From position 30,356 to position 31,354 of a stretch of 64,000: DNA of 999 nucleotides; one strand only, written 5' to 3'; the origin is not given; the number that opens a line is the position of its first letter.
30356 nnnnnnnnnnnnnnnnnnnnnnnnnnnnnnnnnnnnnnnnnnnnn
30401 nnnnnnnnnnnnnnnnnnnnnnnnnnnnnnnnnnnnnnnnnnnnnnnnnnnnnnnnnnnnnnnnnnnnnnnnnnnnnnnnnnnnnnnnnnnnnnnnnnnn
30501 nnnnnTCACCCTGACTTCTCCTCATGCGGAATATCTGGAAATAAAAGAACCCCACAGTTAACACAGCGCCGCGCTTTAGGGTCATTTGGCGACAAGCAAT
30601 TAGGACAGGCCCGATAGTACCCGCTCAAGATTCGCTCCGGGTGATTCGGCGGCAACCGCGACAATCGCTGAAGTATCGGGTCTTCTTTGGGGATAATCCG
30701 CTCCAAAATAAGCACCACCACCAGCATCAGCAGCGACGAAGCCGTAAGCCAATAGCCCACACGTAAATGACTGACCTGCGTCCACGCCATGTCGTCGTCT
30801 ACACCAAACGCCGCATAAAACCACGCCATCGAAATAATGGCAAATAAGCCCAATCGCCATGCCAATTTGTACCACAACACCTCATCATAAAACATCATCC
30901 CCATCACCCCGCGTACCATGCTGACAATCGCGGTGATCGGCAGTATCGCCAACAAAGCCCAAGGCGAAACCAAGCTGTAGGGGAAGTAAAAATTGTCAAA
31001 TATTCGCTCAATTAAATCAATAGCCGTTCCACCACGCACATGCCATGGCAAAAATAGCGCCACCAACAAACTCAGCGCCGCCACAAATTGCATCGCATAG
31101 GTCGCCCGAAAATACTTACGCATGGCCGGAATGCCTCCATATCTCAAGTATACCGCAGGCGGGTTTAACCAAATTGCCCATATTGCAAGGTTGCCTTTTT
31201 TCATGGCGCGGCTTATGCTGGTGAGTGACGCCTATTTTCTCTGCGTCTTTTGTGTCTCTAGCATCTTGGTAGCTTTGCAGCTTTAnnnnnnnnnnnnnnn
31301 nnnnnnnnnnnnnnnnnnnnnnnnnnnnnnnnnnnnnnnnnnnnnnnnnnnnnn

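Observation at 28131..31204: Translationally coupled four-gene operon: zinc-ribbon membrane protein, small membrane protein, atypical Trm112-like methyltransferase, and a TIR-like/2TM/FHA-like protein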

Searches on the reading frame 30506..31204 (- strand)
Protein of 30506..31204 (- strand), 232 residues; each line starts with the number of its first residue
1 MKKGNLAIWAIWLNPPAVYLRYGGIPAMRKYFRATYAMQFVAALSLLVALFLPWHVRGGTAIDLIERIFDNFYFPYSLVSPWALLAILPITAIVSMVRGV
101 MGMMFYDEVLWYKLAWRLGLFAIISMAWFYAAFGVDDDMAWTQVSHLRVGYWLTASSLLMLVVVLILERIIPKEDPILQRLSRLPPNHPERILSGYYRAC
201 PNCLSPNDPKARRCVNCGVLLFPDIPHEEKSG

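Call 3: search_protein_families(library=pfam, proteins=[window:30506-31204:-], max_evalue=1)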
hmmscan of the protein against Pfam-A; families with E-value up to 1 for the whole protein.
window:30506-31204:- (232 aa): 5 families
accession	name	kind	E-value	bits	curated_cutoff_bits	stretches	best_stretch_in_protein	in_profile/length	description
PF12773.13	DZR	-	0.00086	19.9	27.3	1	198-218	25-45/45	Double zinc ribbon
PF13248.11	Zn_ribbon_3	-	0.078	12.9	27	1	199-220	4-25/26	zinc-ribbon domain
PF13240.11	Zn_Ribbon_1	-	0.14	12.5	25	1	200-218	2-20/23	zinc-ribbon domain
PF12172.15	zf-ChsH2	-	0.25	11.6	23.2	0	211-223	11-23/37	ChsH2, rubredoxin-like zinc ribbon domain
PF00641.23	Zn_ribbon_RanBP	-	0.65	9.8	27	0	200-218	7-25/30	Zn-finger in Ran binding protein and others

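Call 4: search_protein_families(library=padloc, proteins=[window:30506-31204:-], max_evalue=1)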
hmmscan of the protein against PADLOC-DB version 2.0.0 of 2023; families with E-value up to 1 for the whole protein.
window:30506-31204:- (232 aa): 0 families

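Call 5: search_protein_families(library=ncbifam, proteins=[window:30506-31204:-], max_evalue=1)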
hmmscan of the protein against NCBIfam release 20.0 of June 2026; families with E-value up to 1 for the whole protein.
window:30506-31204:- (232 aa): 1 family
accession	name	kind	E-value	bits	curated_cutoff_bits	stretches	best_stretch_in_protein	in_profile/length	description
NF053632.1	heli_RadD_YejH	equivalog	0.2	9.9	720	1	197-221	429-453/573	DNA repair helicase RadD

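Call 49: find_homologous_proteins(query=window:30506-31123:-)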
Query window:30506-31123:- (205 aa): 5 proteins with E <= 0.001 among 1146 candidates.
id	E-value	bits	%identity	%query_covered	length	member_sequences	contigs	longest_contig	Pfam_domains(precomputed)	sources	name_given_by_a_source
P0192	5.8e-131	453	97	100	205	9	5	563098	-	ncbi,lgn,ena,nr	ncbi:MAG: zinc ribbon domain-containing protein [Anaerolineae bacterium]|nr:zinc ribbon domain-conta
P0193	4.2e-116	404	86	99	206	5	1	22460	-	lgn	-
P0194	4.9e-111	388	80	99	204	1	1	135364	-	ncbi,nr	ncbi:MAG: hypothetical protein HY862_09375 [Chloroflexi bacterium]|nr:hypothetical protein [Chlorofl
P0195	8.1e-93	328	71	96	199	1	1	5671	-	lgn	-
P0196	7.6e-88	312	65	99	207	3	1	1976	-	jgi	jgi:hypothetical protein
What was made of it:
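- Tried and rejected: Word-index searches with A found only close relatives (call 49).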
